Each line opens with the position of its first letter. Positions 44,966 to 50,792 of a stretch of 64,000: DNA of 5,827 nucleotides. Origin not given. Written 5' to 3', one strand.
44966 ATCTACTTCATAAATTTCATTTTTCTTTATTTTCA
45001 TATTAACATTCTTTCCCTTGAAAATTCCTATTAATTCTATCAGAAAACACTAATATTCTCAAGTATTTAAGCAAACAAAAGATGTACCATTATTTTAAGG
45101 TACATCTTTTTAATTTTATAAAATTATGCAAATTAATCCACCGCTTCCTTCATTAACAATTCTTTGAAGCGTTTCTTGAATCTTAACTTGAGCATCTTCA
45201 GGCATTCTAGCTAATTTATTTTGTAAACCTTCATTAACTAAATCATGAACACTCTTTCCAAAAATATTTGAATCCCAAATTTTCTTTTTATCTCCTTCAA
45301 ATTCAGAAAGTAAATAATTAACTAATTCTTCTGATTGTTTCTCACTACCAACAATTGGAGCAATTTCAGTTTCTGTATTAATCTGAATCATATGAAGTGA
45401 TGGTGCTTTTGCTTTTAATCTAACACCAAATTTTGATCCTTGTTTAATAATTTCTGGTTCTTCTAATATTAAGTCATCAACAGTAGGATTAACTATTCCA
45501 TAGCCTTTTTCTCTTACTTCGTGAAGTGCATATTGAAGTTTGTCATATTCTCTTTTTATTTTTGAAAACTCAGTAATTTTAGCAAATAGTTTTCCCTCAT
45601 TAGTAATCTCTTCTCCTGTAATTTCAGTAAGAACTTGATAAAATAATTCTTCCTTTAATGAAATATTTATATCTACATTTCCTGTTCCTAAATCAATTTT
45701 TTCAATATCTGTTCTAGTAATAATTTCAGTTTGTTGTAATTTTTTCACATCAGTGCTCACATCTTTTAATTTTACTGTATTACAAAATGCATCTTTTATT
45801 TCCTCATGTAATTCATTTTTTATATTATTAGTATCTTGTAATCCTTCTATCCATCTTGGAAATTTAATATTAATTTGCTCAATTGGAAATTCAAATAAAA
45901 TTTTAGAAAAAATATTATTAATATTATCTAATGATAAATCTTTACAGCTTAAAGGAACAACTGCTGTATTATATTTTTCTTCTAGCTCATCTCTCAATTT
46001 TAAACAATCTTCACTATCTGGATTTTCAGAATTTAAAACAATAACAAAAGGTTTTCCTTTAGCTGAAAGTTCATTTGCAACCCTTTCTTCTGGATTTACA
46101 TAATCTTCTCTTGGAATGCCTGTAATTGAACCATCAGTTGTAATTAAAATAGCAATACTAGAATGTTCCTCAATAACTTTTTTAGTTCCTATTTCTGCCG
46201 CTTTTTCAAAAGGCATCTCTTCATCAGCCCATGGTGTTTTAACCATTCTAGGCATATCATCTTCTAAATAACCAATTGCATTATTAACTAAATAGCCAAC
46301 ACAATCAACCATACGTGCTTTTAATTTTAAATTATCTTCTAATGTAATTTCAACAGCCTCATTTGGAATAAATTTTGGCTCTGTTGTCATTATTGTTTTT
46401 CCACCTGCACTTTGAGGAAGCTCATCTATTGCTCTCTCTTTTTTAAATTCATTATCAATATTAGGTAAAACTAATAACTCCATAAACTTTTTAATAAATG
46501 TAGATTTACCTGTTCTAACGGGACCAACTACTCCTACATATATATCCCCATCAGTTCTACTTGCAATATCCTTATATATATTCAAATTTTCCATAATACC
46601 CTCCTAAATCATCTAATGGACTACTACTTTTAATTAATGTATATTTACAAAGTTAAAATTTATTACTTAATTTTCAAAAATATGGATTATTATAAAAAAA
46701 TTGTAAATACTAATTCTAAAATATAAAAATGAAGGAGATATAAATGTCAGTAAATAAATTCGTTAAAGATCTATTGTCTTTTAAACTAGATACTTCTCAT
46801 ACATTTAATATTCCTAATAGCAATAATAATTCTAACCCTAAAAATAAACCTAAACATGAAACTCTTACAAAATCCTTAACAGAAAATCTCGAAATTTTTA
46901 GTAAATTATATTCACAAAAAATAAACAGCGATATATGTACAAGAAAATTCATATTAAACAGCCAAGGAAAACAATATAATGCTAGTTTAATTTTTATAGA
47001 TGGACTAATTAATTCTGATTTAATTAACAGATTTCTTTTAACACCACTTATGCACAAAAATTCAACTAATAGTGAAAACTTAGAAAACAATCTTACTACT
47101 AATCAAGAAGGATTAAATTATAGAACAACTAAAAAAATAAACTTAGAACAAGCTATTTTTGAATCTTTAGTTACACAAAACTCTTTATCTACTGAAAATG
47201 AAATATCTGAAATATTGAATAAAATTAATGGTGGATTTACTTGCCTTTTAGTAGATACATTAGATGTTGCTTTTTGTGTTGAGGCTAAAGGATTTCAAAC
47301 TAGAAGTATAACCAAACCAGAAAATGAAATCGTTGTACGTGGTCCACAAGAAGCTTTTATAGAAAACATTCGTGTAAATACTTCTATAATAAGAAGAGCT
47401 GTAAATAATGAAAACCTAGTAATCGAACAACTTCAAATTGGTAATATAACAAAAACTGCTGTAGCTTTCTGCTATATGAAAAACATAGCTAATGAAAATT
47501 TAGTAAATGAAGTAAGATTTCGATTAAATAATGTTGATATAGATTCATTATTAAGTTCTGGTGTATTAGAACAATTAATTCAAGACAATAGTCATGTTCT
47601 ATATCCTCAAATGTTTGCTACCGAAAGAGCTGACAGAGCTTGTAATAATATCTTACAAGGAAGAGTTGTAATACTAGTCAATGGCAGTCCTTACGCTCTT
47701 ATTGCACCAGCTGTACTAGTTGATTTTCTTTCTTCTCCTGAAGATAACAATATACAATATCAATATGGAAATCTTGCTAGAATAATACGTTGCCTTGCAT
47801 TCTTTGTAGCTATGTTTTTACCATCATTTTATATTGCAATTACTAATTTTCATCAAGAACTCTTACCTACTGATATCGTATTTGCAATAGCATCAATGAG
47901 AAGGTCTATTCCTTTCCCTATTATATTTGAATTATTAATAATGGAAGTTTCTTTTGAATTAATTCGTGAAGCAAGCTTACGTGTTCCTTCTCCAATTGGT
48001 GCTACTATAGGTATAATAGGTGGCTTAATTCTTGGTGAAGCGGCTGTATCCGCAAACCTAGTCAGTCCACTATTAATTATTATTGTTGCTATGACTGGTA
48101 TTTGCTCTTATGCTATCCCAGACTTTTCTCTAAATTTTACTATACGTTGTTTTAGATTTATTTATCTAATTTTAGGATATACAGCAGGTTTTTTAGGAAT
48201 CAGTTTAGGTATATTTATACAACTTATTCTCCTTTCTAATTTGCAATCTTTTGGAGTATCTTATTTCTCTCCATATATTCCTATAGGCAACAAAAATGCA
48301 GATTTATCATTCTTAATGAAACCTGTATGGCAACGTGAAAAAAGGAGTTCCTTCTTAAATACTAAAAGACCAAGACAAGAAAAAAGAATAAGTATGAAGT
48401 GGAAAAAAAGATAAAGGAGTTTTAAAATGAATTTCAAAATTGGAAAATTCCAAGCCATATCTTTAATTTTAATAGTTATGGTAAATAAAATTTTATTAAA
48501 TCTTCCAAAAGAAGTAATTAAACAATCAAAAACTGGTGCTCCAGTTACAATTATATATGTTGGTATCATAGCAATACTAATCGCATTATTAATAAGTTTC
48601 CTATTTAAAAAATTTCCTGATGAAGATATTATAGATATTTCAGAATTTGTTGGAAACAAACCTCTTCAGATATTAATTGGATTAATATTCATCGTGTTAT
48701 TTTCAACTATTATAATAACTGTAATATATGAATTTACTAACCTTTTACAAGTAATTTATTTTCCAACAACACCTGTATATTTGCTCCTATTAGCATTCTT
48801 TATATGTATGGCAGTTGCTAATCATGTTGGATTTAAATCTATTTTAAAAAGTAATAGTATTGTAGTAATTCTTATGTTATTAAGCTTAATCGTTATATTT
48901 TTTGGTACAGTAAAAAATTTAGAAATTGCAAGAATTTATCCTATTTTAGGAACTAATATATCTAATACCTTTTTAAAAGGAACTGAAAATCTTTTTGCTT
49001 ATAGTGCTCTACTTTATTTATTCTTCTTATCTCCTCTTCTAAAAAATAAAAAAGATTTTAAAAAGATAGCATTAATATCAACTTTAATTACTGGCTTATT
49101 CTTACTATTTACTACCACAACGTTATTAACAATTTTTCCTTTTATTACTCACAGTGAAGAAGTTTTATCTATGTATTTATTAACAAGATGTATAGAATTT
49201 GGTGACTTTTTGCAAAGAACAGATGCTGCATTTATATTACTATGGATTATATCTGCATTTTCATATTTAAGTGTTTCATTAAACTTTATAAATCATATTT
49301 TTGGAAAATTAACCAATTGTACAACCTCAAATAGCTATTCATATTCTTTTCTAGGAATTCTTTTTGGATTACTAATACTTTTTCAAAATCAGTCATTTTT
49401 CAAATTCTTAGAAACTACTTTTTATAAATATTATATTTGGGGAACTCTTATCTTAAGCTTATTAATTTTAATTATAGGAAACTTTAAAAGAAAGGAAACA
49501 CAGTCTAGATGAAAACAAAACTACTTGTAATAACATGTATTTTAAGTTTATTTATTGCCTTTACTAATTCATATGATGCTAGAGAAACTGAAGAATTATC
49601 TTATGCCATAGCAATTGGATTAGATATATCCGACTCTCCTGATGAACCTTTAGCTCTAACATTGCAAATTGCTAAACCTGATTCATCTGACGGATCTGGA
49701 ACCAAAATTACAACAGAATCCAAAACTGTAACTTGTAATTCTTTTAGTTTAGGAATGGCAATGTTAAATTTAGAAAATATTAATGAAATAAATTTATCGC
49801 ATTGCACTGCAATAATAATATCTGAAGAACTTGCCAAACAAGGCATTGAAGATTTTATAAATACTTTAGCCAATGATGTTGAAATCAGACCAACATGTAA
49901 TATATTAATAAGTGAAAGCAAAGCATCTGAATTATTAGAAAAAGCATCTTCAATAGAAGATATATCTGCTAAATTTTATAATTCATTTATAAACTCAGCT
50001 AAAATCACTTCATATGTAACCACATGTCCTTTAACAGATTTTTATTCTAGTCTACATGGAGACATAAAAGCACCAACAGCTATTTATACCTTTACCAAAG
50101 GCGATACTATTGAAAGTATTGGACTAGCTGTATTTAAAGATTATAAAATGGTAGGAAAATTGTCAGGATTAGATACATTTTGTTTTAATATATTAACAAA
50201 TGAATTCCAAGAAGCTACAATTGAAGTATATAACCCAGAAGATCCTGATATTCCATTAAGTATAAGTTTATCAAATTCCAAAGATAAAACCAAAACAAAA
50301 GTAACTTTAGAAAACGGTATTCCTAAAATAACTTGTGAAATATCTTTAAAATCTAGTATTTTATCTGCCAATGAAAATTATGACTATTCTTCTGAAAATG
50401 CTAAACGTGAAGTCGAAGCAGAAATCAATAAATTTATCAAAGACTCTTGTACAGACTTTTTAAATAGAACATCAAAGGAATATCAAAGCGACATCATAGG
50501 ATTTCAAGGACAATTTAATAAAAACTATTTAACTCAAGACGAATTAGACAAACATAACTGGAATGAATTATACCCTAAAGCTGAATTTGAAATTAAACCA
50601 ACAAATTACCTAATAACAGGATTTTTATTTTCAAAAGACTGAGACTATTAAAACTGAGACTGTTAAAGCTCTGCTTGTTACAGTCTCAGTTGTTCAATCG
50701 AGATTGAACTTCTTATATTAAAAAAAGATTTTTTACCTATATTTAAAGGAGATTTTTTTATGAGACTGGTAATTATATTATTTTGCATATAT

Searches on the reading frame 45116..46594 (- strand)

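Call 77: search_protein_families(library=pfam, proteins=[window:45116-46594:-], max_evalue=0.0001)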
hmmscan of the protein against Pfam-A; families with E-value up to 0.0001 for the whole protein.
window:45116-46594:- (492 aa): 3 families
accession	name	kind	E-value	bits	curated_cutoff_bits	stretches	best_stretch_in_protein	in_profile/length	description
PF09547.16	SpoIVA_ATPase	-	4.7e-116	386.7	26.6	1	1-237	1-237/237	Stage IV sporulation protein A, ATPase domain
PF20438.3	SpoIVA_middle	-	1.1e-66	224.8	25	1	238-416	1-179/179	Stage IV sporulation protein A, middle domain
PF20439.3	SpoIVA_C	-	1.6e-37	127.9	25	1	417-492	1-76/76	Sporulation stage IV protein A, C-terminal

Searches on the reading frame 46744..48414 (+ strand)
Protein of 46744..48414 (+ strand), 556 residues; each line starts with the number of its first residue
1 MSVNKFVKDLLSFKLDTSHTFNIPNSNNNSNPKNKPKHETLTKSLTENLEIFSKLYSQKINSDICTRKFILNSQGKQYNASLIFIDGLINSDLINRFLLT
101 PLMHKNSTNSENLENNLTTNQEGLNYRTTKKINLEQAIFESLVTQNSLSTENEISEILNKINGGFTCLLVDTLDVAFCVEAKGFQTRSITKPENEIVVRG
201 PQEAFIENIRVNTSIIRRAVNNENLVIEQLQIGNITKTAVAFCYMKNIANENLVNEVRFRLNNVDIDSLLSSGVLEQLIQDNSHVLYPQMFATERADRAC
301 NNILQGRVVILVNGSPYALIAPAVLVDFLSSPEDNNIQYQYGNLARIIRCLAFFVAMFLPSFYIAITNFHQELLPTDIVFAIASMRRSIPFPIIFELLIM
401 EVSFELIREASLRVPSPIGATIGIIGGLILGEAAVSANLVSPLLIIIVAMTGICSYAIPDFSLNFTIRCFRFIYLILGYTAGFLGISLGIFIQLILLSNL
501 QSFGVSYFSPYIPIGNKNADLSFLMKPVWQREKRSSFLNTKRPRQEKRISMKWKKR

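Call 77: search_protein_families(library=pfam, proteins=[window:46744-48414:+], max_evalue=0.0001)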
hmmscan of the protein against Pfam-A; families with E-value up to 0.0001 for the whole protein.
window:46744-48414:+ (556 aa): 1 family
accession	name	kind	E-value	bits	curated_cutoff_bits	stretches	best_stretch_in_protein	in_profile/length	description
PF03323.18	GerA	-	7.5e-162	539.5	27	1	58-536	9-465/466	Bacillus/Clostridium GerA spore germination protein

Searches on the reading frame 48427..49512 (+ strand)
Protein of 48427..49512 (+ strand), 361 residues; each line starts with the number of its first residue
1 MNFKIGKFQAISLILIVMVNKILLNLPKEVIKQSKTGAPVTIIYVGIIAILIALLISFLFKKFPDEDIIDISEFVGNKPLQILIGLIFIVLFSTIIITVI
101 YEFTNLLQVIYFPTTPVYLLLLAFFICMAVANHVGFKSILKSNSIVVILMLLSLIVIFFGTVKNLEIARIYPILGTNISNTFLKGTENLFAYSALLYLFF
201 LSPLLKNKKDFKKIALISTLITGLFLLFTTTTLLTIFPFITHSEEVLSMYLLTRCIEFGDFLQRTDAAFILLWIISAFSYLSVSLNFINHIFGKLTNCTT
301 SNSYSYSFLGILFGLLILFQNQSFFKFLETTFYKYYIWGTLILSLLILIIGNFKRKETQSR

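Call 77: search_protein_families(library=pfam, proteins=[window:48427-49512:+], max_evalue=0.0001)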
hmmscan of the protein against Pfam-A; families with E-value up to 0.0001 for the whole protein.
window:48427-49512:+ (361 aa): 1 family
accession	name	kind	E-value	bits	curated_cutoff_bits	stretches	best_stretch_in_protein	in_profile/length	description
PF03845.19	Spore_permease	-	3.4e-35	121.9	23.4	1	4-323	1-319/321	Spore germination protein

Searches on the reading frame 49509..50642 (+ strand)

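Call 77: search_protein_families(library=pfam, proteins=[window:49509-50642:+], max_evalue=0.0001)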
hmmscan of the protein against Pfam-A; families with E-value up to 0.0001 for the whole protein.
window:49509-50642:+ (377 aa): 2 families
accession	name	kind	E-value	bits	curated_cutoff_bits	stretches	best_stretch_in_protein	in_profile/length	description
PF05504.16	Spore_GerAC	-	6.7e-37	127.6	23.6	1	205-365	2-160/167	Spore germination B3/ GerAC like, C-terminal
PF25198.1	Spore_GerAC_N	-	3.4e-33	115.4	27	1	23-190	1-170/176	Spore germination protein N-terminal domain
